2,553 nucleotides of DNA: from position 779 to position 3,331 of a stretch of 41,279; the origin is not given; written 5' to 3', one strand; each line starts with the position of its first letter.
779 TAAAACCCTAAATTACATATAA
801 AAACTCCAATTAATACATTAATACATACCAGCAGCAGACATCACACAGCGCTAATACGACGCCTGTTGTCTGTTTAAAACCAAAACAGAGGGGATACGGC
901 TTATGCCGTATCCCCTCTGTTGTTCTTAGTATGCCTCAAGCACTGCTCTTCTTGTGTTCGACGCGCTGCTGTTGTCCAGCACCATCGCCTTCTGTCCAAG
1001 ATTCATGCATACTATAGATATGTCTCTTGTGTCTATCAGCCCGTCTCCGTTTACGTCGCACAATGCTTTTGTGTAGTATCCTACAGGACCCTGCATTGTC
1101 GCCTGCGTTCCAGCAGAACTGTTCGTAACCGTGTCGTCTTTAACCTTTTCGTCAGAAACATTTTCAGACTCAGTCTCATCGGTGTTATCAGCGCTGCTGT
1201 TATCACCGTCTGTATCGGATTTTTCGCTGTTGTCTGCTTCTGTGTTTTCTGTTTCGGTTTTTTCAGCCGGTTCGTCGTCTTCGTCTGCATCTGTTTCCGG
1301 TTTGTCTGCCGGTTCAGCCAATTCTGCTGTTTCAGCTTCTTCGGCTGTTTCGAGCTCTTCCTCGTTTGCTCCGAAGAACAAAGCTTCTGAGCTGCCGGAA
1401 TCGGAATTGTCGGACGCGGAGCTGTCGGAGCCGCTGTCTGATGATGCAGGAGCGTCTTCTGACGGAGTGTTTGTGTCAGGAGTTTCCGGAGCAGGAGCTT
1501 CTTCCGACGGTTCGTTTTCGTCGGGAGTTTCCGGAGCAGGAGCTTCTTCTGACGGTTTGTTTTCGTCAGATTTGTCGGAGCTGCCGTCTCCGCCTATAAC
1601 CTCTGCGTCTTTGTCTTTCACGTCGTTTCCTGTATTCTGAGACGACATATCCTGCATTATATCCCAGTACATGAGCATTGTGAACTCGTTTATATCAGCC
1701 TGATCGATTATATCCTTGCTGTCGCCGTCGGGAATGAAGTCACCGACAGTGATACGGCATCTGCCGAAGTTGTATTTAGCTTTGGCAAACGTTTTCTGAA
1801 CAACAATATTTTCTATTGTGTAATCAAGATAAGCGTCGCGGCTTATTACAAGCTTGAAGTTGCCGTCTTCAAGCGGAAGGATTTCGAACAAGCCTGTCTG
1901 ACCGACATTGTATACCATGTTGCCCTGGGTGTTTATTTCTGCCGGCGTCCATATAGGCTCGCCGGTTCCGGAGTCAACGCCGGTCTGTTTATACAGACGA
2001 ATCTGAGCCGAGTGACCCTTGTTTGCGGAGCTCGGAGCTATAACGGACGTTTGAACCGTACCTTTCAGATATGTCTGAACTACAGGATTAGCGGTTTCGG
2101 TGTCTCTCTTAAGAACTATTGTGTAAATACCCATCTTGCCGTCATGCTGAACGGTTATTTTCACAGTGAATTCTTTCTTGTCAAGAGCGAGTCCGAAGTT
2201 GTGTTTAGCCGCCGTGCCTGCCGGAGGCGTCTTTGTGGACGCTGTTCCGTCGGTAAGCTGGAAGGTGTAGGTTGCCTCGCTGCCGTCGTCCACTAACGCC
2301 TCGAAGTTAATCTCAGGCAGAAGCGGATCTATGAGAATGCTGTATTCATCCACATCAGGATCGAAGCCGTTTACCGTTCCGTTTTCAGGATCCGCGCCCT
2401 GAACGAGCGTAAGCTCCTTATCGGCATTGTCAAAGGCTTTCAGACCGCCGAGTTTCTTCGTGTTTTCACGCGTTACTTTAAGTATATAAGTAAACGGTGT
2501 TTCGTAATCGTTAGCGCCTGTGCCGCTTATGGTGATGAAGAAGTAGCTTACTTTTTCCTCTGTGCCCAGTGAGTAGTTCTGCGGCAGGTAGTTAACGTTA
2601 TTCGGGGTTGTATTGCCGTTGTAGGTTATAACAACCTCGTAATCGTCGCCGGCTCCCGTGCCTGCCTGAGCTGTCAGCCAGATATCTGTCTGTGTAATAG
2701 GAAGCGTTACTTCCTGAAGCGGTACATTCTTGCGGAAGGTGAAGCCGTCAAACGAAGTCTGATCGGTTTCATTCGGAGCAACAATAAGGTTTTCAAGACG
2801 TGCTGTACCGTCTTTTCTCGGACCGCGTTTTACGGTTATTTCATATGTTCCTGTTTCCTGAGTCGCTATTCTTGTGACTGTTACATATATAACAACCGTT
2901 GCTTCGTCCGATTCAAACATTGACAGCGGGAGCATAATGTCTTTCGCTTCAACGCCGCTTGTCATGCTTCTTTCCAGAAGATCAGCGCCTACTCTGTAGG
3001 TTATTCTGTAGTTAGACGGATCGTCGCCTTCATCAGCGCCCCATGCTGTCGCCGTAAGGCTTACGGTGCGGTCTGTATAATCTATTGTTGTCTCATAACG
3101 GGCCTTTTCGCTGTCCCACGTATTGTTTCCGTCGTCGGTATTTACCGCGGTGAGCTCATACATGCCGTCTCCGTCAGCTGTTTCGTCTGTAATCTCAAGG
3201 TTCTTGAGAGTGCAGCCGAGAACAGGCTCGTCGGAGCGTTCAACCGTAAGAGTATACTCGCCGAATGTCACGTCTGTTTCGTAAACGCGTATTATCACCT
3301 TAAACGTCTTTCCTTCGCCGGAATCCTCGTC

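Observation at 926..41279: One reading frame of >40.3 kb: a >13,450-residue surface giant with no recognisable catalytic domain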

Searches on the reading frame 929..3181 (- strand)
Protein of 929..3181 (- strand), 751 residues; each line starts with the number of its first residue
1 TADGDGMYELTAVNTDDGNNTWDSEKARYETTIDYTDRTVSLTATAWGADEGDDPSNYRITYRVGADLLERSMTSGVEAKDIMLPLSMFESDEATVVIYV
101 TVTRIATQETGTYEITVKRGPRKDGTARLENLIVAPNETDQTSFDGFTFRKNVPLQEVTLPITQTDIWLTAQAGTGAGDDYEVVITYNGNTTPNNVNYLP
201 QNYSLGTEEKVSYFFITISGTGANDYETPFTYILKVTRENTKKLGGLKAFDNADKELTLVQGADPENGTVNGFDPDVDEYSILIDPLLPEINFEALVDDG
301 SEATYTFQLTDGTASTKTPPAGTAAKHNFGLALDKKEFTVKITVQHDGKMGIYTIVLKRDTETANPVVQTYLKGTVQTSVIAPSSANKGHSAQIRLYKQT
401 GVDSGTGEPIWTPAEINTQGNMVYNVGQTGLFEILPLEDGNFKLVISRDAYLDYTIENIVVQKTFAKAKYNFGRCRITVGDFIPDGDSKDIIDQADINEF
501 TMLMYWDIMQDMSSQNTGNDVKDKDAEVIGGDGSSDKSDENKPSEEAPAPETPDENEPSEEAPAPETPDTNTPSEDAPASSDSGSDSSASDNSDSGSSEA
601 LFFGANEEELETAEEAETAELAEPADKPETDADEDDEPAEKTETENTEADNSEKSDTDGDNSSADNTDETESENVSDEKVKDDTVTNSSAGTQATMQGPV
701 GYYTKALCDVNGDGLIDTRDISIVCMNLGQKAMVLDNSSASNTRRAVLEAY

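Call 18: find_homologous_proteins(query=window:929-3181:-, max_evalue=0.001)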
Query window:929-3181:-: 8000 candidates shared short words with the query, none scored E <= 0.001.

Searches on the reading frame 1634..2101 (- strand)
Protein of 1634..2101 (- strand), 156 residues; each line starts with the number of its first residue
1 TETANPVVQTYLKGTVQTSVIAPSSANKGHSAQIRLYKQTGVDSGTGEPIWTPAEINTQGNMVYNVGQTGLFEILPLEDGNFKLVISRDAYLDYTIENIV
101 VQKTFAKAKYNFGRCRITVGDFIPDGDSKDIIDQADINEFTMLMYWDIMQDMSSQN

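Call 22: search_protein_families(library=pfam, proteins=[window:1634-2101:-], max_evalue=10)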
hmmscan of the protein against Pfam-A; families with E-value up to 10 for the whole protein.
seq(156 aa): 0 families
